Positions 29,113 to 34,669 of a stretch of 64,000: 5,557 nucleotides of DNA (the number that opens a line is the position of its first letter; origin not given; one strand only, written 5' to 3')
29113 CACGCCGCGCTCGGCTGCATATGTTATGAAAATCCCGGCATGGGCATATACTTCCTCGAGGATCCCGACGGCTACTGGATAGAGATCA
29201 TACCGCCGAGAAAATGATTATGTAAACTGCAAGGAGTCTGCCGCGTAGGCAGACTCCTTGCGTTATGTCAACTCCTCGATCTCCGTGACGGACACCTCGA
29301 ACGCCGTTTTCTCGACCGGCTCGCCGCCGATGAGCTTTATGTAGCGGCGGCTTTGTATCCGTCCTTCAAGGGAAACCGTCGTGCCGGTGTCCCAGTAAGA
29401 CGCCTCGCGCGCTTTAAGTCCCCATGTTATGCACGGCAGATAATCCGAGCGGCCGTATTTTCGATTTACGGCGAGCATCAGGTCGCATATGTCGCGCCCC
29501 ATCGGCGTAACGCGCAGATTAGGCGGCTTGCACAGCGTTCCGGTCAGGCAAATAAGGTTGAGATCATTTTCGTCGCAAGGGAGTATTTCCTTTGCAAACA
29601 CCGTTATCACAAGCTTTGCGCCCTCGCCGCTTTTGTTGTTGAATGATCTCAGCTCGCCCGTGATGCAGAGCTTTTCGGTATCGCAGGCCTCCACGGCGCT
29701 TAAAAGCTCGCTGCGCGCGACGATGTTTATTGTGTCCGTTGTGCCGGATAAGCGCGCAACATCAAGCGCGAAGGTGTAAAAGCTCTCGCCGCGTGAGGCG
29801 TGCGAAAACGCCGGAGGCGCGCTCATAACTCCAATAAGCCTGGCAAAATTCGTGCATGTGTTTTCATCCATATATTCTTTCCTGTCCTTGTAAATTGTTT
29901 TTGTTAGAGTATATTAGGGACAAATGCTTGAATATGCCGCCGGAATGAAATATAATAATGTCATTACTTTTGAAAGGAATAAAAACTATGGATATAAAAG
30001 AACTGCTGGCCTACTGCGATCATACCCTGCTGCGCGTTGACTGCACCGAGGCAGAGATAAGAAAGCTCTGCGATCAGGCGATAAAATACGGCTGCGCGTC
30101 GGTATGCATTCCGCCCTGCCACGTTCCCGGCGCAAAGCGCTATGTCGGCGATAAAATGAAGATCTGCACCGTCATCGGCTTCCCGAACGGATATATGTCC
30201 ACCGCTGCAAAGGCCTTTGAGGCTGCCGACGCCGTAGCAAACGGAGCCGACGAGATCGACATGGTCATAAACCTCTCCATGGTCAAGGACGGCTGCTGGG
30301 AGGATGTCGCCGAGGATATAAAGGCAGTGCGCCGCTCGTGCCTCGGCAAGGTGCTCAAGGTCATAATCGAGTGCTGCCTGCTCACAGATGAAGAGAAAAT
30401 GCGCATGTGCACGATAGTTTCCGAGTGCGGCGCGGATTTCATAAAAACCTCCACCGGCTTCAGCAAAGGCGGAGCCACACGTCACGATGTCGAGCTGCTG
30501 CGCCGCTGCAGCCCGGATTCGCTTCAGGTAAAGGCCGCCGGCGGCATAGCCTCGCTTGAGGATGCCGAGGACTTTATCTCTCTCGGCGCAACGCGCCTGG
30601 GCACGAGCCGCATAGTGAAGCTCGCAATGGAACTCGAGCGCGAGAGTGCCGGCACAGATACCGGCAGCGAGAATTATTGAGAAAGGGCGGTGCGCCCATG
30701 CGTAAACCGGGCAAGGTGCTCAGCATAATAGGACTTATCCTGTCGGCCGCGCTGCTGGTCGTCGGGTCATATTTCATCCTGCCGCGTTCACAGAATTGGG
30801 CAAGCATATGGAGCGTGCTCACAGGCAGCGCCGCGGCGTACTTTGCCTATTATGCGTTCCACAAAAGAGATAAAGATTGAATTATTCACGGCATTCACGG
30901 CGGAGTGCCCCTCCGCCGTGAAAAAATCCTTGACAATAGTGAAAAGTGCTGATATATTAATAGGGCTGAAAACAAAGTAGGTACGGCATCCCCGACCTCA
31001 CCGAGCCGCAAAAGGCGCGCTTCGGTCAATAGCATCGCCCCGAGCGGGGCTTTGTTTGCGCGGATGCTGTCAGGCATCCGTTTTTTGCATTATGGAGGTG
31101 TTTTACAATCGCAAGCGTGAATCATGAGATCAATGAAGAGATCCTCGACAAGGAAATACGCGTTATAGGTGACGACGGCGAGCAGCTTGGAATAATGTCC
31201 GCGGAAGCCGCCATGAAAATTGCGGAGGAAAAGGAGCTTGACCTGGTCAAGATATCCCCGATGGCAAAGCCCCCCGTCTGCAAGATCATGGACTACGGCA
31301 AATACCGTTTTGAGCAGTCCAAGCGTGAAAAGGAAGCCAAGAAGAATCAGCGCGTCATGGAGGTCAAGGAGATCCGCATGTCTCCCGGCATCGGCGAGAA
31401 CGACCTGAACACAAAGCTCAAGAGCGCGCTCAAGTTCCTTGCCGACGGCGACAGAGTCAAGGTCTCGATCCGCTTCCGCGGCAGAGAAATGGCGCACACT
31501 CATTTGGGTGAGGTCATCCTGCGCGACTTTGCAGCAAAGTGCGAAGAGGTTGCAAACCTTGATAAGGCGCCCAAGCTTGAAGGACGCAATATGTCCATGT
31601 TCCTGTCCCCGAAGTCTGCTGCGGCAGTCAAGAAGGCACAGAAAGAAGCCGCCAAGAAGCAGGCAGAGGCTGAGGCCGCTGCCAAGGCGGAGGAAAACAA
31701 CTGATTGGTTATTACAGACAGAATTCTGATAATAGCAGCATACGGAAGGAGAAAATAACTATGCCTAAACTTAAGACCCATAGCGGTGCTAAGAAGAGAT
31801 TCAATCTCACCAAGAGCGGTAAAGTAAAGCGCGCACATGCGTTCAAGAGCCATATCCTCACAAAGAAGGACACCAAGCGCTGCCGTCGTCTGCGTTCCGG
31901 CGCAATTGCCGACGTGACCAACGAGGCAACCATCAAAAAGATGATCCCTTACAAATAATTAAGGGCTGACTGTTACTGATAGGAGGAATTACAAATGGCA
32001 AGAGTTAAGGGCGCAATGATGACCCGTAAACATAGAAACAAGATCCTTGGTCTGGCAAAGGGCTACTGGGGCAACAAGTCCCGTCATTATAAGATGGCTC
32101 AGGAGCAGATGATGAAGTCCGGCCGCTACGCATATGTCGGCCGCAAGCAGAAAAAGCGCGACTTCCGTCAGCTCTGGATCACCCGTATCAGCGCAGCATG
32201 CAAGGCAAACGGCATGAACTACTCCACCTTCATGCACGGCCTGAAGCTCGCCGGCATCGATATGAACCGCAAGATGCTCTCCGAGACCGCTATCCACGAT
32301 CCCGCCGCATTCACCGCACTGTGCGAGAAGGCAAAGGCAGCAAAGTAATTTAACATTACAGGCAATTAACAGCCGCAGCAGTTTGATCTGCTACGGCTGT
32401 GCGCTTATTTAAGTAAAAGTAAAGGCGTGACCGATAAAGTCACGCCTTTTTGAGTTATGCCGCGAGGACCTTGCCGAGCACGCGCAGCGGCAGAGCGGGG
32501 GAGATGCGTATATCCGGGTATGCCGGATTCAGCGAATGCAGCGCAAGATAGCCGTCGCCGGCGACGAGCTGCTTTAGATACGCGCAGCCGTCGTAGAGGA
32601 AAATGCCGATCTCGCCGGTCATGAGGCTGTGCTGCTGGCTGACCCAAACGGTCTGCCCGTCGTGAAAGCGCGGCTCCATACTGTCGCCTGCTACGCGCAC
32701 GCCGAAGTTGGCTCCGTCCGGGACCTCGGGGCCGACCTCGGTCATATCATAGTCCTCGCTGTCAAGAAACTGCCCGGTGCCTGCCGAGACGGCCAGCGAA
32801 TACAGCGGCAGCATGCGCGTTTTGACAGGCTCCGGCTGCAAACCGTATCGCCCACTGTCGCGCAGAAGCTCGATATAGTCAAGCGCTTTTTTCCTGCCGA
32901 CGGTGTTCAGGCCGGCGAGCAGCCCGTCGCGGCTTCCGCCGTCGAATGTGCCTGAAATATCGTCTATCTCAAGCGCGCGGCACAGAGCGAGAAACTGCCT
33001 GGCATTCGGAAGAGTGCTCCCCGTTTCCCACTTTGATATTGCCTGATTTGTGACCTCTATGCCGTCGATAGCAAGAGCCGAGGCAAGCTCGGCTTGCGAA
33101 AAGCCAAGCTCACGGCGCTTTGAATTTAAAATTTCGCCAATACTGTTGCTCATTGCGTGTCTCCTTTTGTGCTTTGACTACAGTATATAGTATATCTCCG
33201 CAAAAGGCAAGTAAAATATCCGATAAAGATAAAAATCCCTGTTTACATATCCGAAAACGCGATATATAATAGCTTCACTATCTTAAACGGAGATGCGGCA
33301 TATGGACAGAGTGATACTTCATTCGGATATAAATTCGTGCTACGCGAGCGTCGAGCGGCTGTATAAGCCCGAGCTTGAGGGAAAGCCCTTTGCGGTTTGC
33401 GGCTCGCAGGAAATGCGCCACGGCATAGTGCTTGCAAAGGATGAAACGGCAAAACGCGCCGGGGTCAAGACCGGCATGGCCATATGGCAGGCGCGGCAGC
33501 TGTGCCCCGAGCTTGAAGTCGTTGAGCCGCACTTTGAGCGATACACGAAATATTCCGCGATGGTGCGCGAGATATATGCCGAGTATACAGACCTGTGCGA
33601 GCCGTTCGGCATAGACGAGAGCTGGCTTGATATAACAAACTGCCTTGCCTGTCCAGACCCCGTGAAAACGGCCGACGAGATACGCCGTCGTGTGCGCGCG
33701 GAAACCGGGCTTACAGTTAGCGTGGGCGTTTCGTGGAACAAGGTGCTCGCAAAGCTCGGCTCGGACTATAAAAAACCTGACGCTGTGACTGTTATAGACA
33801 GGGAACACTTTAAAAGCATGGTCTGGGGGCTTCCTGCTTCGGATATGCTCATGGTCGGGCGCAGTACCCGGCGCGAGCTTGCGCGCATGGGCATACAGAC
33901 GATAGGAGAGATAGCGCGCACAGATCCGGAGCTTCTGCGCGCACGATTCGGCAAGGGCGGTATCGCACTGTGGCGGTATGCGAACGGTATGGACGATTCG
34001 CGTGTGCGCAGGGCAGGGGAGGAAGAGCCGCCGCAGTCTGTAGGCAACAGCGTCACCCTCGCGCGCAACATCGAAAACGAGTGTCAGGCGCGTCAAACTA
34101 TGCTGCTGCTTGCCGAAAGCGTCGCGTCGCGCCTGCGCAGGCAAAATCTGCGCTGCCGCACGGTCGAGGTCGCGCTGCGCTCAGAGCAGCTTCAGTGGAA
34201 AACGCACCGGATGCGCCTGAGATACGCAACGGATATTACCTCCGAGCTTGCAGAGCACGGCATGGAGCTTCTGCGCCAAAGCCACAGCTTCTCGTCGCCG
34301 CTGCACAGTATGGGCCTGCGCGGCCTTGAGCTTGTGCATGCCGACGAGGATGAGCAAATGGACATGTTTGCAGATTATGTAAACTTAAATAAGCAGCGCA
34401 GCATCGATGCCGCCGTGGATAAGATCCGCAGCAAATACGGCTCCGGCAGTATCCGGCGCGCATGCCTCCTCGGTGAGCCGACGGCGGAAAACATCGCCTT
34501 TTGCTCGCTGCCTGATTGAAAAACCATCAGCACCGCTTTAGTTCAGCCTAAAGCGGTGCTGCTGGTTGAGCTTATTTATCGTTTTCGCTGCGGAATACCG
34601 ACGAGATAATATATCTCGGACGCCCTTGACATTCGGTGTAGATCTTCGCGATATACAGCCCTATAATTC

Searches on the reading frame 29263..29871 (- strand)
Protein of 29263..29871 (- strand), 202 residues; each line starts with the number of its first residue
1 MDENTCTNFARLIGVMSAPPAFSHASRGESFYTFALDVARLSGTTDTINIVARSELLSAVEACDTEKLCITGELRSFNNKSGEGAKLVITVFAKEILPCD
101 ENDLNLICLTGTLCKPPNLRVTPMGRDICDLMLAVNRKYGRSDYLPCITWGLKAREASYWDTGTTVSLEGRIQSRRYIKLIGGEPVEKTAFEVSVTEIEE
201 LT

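Call 83: search_protein_families(library=pfam, proteins=[window:29263-29871:-], max_evalue=0.00001)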
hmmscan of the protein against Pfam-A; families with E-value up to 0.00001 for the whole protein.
window:29263-29871:- (202 aa): 1 family
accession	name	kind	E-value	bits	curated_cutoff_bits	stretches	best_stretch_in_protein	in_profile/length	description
PF00436.31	SSB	-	1.5e-14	54.4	26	1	105-199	2-102/104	Single-strand binding protein family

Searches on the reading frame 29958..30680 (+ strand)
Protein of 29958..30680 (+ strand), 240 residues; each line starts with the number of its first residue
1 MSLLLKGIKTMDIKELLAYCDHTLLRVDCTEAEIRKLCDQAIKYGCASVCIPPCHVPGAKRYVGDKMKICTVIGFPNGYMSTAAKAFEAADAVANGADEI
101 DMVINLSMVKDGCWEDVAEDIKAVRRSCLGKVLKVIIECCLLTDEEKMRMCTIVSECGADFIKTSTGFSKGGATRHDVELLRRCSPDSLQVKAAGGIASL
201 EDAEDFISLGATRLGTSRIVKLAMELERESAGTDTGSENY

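Call 83: search_protein_families(library=pfam, proteins=[window:29958-30680:+], max_evalue=0.00001)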
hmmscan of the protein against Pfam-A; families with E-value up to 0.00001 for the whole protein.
window:29958-30680:+ (240 aa): 1 family
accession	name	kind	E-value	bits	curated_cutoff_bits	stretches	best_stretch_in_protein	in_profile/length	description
PF01791.15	DeoC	-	8.2e-20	71.9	23.8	1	18-206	4-204/229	DeoC/LacD family aldolase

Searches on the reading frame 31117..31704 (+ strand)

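Call 84: search_protein_families(library=pfam, proteins=[window:31117-31704:+], max_evalue=0.00001)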
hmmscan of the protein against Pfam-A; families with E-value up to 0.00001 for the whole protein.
window:31117-31704:+ (195 aa): 2 families
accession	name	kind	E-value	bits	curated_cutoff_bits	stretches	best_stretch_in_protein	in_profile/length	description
PF00707.27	IF3_C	-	1.3e-36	124.8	34.8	1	81-166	1-86/86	Translation initiation factor IF-3, C-terminal domain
PF05198.21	IF3_N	-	3.2e-34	117.4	26.9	1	5-74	1-70/70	Translation initiation factor IF-3, N-terminal domain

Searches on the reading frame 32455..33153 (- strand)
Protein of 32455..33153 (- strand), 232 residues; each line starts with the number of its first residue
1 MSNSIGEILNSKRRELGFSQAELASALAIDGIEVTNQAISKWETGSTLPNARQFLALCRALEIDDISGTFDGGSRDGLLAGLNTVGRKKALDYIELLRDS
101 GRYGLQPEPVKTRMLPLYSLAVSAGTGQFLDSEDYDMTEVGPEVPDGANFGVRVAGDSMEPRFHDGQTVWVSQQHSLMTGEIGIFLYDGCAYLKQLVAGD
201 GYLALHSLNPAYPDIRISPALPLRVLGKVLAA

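Call 84: search_protein_families(library=pfam, proteins=[window:32455-33153:-], max_evalue=0.00001)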
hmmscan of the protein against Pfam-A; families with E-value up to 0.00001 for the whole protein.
window:32455-33153:- (232 aa): 4 families
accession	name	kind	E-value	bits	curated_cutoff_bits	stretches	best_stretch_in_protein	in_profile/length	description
PF00717.28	Peptidase_S24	-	7.3e-21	74.5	23.3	1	116-229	1-115/116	Peptidase S24-like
PF01381.28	HTH_3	-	8.9e-08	32.5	23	1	12-63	4-50/55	Helix-turn-helix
PF13560.12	HTH_31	-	3.8e-06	27.5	27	1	13-65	10-58/64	Helix-turn-helix domain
PF12844.13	HTH_19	-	7.7e-06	26.2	30.2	0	6-64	1-54/64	Helix-turn-helix domain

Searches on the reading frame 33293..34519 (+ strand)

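Call 84: search_protein_families(library=pfam, proteins=[window:33293-34519:+], max_evalue=0.00001)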
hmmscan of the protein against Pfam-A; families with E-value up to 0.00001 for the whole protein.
window:33293-34519:+ (408 aa): 3 families
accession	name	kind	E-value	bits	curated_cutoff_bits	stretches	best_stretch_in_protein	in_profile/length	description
PF00817.25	IMS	-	1.9e-40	138.6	23.2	1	12-158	2-148/148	impB/mucB/samB family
PF11799.13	IMS_C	-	1.1e-20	74.5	20.7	1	247-358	1-109/109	impB/mucB/samB family C-terminal domain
PF21999.2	IMS_HHH_1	-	4.3e-06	27.5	27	0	188-234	6-53/53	DNA polymerase-iota, thumb domain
